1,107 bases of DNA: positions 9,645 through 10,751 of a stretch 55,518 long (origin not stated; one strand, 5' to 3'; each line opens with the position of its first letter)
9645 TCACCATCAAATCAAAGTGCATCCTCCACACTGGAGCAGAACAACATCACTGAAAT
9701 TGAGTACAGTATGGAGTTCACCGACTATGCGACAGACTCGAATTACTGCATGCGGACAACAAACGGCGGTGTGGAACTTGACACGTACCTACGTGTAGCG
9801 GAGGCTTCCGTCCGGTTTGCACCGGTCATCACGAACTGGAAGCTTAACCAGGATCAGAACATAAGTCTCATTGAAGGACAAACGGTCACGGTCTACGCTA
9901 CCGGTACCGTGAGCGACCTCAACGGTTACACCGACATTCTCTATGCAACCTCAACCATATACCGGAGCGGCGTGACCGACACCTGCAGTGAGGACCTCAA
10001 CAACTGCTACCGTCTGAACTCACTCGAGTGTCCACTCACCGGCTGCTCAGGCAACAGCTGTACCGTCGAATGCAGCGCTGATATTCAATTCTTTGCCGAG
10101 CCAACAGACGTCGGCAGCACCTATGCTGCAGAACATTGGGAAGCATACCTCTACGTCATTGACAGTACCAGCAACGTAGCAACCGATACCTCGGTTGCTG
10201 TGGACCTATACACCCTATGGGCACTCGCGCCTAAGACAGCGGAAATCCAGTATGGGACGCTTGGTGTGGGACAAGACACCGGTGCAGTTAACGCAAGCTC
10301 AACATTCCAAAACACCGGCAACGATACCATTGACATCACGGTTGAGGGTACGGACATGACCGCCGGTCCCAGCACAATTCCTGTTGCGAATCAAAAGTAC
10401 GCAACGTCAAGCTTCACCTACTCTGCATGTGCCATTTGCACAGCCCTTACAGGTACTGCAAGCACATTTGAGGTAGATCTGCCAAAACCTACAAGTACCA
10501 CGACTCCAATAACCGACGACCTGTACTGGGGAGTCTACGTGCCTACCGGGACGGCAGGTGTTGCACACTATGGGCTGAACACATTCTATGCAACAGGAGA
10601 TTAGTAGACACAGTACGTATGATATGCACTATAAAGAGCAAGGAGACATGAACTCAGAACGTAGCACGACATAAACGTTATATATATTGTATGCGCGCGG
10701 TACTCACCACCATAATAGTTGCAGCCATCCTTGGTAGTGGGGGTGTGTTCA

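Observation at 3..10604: Giant (at least 3,533 aa) modular surface protein truncated by the window edge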

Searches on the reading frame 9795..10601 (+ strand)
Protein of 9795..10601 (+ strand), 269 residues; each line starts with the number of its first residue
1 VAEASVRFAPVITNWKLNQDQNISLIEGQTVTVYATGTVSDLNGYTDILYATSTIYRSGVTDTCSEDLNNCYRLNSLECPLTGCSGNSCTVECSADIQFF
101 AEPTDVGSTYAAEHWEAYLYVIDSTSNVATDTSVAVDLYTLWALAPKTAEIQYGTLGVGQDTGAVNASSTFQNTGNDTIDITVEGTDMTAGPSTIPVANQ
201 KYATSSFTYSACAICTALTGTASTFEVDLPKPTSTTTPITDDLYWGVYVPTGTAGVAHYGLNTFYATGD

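Call 64: search_protein_families(library=pfam, proteins=[window:9795-10601:+], max_evalue=10)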
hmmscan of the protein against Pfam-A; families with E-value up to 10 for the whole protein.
window:9795-10601:+ (269 aa): 3 families
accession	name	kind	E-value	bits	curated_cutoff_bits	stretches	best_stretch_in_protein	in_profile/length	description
PF10099.14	RskA_C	-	0.0042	17.8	29.4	1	138-193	76-130/135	Anti-sigma-K factor rskA, C-terminal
PF01118.30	Semialdhyde_dh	-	0.071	14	26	1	94-134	66-106/121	Semialdehyde dehydrogenase, NAD binding domain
PF02221.20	E1_DerP2_DerF2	-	0.12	13.2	22.7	1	16-82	21-88/133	ML domain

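Call 65: search_protein_representatives(protein=window:9795-10601:+)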
Query: 269 residues. Proteins with E-value up to 0.001 (for the whole library): 1280; up to 1e-10: 941; up to 1e-30: 249. The best 150 are listed.
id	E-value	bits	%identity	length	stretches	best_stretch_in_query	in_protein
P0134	6.3e-105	366.9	54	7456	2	1-269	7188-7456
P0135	2.6e-104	364.9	64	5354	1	2-269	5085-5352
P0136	1.4e-100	352.7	60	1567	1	2-269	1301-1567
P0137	1.1e-99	349.7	61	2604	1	2-269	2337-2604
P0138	6.6e-97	340.6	58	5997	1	1-266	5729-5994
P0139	7.6e-89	314.2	60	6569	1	1-269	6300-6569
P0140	1.9e-88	312.9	62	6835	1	2-269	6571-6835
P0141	3.3e-83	295.7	55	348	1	1-268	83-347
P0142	6.3e-81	288.2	54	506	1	1-267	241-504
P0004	8.3e-81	287.8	55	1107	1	1-268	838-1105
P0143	1.5e-80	287.0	58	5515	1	1-269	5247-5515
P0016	1.5e-79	283.7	54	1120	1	1-269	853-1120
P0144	1.3e-77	277.4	54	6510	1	1-269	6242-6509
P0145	3.6e-77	275.9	51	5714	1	3-267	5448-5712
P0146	6.2e-77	275.1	57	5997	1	1-269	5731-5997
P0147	6.7e-77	275.0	57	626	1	1-269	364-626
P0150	5.7e-75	268.7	52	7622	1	3-269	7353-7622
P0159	1.1e-63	231.7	47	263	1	9-266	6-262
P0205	4.6e-42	160.9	37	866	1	1-265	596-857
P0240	1.1e-38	149.8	36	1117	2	6-226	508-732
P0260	3.1e-37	145.1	37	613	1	9-264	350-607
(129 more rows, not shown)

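Call 77: list_cluster_members(proteins=[P0139, P0135, P0134, P0140, P0150, P0147, P0159])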
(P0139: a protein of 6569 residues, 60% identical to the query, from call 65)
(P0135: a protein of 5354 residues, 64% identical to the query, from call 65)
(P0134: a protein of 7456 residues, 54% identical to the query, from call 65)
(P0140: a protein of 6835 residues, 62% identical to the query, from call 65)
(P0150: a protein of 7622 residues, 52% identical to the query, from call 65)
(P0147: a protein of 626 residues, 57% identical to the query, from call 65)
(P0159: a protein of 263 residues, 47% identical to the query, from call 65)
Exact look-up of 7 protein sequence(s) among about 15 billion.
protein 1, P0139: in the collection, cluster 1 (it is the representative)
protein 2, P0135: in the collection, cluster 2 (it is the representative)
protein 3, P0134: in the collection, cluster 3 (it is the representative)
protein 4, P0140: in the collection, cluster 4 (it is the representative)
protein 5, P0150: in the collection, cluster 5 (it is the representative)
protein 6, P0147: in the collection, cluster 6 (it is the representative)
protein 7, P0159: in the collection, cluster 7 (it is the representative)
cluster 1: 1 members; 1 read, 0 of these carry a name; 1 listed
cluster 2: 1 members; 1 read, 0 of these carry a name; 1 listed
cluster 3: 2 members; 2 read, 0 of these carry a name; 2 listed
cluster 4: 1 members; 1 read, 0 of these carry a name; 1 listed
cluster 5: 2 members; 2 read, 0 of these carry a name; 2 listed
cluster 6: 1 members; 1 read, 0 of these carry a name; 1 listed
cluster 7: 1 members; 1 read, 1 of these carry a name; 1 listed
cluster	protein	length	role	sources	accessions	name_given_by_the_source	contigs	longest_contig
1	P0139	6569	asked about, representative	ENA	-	-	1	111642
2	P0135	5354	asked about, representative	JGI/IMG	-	-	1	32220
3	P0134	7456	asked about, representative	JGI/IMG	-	-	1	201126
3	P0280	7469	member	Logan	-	-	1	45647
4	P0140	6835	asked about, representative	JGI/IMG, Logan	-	-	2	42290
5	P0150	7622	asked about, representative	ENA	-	-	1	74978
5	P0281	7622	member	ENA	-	-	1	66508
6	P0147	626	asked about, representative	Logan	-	-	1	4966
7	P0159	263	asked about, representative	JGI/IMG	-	hypothetical protein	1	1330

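Call 79: find_encoding_contigs(protein=P0139, flank=10000, max_places=1)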
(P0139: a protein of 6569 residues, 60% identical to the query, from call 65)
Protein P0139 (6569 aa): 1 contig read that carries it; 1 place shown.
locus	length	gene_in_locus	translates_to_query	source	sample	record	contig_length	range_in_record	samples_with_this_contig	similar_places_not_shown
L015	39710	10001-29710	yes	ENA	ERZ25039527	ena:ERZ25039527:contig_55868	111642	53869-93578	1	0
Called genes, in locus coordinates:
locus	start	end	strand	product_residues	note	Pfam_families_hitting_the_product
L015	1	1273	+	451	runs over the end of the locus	-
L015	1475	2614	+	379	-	-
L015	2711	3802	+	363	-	-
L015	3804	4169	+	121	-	-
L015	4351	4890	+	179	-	PF03781:FGE-sulfatase (weak)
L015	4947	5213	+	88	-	-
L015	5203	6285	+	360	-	-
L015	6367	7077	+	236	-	PF00404:Dockerin_1 (faint)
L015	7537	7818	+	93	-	-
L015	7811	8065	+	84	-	PF00011:HSP20 (weak)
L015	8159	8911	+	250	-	PF00963:Cohesin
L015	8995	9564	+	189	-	-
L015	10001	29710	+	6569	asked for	PF25788:Ig_Rha78A_N (faint), PF10102:DUF2341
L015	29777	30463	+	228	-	-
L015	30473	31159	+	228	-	-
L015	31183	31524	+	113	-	-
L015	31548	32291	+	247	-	PF00041:fn3 (faint), PF16656:Pur_ac_phosph_N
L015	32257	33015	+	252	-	PF16656:Pur_ac_phosph_N (faint), PF00041:fn3 (weak)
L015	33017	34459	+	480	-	PF00005:ABC_tran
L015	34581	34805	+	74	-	PF12704:MacB_PCD (weak)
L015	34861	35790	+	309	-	PF12704:MacB_PCD, PF02687:FtsX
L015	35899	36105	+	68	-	-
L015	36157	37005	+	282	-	-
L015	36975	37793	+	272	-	-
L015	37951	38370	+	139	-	-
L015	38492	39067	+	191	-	-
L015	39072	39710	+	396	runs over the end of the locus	PF13948:DUF4215 (faint), PF00404:Dockerin_1 (weak)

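Call 80: find_encoding_contigs(protein=P0260, flank=8000, max_places=2)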
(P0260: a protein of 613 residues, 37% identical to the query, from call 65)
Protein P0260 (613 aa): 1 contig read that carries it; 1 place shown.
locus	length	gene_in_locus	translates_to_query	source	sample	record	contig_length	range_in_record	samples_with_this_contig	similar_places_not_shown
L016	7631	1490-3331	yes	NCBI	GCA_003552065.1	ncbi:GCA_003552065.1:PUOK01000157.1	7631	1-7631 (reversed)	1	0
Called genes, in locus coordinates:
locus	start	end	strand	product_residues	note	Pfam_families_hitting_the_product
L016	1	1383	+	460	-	?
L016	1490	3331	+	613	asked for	-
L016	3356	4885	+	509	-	PF00041:fn3 (weak), PF16656:Pur_ac_phosph_N, PF23376:Fn3_VIN3 (faint), PF25059:FN3_DSCAM-DSCAML_C (faint), PF16656:Pur_ac_phosph_N (weak)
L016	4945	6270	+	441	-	PF00005:ABC_tran, PF13191:AAA_16 (faint)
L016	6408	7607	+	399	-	PF12704:MacB_PCD, PF02687:FtsX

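Call 81: find_encoding_contigs(protein=P0205, flank=8000, max_places=2)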
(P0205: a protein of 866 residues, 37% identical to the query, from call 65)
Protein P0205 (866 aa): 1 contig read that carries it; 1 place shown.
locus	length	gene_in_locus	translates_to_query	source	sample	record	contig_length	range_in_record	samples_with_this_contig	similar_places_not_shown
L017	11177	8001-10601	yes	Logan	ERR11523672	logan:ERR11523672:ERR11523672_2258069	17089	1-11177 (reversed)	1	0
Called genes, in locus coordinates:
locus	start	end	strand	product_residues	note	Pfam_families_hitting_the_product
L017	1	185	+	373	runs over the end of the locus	-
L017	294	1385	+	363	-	-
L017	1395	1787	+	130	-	-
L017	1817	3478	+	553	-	PF17936:Big_6 (faint), PF07495:Y_Y_Y (faint), PF19077:Big_13 (weak), PF00404:Dockerin_1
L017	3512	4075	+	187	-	PF00011:HSP20 (weak)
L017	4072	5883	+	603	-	PF00963:Cohesin, PF19077:Big_13 (faint)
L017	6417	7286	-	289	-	-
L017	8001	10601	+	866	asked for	-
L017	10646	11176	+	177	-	?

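Call 82: find_encoding_contigs(protein=P0240, flank=8000, max_places=2)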
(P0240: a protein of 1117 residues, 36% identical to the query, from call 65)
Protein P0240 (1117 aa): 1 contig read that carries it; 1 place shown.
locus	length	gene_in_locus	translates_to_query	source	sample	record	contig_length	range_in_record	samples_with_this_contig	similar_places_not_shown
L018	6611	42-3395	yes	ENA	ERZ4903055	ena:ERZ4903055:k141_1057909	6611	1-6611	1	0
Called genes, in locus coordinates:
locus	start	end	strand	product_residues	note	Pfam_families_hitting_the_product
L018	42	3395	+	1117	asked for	PF17164:DUF5122 (faint)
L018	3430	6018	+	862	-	PF10102:DUF2341, PF13088:BNR_2, PF13859:BNR_3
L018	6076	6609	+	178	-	?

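Call 85: search_protein_families(library=pfam, proteins=[L015:10001-18700:+], max_evalue=0.001)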
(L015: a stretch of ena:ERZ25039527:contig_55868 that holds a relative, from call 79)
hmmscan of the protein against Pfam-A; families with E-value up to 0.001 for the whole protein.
L015:10001-18700:+ (2900 aa): 2 families
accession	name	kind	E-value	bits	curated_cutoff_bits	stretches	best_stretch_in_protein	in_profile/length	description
PF25788.1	Ig_Rha78A_N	-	1.6e-13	51.2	27.4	1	1669-1722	48-98/105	Rha78A-like, N-terminal immunoglobulin domain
PF24489.1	Ig_J_second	-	0.00087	19.7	27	0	1681-1718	53-90/105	Tip attachment protein J second Ig-like domain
